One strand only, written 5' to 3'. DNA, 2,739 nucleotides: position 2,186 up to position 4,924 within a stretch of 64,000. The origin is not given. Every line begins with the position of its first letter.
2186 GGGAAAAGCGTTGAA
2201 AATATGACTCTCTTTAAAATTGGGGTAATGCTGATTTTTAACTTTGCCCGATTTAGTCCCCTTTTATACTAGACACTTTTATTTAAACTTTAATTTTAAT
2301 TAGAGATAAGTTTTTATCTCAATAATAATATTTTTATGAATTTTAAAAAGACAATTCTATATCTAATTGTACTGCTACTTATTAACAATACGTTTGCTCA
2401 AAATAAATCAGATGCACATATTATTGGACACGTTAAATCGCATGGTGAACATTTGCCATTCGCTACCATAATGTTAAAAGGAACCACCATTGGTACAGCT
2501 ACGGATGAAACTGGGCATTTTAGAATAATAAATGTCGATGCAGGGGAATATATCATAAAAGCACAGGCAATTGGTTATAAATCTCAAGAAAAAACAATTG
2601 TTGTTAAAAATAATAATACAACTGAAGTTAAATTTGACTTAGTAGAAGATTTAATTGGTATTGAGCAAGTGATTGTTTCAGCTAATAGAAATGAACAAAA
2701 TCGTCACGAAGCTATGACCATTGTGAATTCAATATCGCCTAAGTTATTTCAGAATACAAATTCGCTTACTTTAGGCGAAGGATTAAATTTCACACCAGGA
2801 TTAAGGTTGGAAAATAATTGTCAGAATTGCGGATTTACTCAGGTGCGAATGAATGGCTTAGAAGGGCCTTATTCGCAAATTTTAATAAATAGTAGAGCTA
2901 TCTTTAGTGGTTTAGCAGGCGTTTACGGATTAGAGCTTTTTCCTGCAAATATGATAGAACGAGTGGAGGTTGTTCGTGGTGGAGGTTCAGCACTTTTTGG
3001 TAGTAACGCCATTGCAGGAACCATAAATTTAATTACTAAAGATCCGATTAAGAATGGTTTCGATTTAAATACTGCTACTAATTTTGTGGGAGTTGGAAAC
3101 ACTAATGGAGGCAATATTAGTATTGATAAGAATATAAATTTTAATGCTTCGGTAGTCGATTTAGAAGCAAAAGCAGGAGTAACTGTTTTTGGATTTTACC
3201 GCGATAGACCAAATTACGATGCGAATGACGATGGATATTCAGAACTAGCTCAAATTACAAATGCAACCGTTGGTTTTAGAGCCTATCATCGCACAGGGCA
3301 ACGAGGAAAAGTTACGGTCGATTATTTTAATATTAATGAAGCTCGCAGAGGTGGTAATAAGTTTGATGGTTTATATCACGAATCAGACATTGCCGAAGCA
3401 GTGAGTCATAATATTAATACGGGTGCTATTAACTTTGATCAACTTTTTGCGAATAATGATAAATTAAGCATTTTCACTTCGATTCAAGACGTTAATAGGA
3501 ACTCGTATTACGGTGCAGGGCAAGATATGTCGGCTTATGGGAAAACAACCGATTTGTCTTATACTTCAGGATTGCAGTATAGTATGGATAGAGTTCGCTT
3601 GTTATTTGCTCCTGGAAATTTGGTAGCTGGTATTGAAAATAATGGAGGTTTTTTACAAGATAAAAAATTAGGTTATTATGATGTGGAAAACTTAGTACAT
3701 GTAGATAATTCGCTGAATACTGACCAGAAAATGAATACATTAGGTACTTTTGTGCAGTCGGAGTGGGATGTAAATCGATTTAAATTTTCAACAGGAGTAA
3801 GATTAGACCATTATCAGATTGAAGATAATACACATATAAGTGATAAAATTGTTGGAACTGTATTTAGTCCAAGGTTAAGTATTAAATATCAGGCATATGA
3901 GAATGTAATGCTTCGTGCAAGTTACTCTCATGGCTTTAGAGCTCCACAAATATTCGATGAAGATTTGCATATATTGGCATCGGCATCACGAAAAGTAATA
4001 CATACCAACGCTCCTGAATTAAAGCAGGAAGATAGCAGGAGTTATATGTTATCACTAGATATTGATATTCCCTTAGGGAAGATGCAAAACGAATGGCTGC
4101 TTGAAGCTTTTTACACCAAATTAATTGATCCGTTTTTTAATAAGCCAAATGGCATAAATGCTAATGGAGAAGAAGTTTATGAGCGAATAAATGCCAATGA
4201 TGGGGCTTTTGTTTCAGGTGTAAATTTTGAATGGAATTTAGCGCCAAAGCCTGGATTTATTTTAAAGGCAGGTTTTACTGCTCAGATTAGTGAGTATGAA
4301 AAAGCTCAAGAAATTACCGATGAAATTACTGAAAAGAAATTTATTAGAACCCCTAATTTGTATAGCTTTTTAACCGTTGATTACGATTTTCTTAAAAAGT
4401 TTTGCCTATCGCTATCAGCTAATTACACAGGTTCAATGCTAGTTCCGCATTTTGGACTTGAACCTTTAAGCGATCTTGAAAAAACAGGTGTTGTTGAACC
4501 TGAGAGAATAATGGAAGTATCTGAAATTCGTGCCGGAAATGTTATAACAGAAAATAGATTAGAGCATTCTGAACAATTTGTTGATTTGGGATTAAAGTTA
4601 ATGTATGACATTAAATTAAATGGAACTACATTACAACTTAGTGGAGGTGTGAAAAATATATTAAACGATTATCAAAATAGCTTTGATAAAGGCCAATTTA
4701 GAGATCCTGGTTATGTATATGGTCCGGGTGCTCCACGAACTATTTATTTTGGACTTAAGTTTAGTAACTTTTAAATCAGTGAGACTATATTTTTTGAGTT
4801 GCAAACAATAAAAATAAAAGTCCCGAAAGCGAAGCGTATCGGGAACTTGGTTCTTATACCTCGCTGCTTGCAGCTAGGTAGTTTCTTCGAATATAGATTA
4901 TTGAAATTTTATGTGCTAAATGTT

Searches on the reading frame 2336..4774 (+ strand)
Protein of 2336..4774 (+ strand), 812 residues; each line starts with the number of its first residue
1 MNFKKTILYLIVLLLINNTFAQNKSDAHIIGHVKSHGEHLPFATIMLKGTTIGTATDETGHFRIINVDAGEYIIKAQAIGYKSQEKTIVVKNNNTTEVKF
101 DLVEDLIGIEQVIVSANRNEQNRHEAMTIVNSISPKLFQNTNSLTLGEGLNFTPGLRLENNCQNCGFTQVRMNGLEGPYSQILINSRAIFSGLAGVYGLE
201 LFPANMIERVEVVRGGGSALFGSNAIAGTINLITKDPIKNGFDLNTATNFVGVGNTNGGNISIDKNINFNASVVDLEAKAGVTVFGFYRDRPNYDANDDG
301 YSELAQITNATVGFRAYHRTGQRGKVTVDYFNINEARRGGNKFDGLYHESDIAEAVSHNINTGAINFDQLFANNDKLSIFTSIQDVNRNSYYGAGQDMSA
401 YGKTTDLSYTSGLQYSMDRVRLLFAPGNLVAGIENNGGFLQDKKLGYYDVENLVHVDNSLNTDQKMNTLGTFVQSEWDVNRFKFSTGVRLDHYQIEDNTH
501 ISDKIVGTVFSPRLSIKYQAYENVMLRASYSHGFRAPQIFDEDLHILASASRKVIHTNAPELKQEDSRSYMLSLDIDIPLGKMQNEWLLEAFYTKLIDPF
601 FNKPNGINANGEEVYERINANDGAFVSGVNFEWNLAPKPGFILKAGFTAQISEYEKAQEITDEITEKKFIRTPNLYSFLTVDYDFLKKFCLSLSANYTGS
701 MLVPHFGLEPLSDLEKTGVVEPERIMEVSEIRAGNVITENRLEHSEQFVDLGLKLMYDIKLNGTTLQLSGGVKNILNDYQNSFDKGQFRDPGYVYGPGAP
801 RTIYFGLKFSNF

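Call 53: search_protein_families(library=pfam, proteins=[window:2336-4774:+])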
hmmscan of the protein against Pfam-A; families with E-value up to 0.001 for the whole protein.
window:2336-4774:+ (812 aa): 4 families
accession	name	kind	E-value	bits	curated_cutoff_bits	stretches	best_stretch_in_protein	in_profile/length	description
PF00593.30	TonB_dep_Rec_b-barrel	-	4.4e-33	116.2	27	1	294-774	2-435/436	TonB dependent receptor-like, beta-barrel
PF13715.12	CarbopepD_reg_2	-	5.2e-22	78.1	32.2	1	31-114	3-88/88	CarboxypepD_reg-like domain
PF07715.20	Plug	-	7.5e-18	65.4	23.9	1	126-229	5-107/107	TonB-dependent Receptor Plug Domain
PF13620.12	CarboxypepD_reg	-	1.1e-13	51.8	32.3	1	29-102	2-81/82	Carboxypeptidase regulatory-like domain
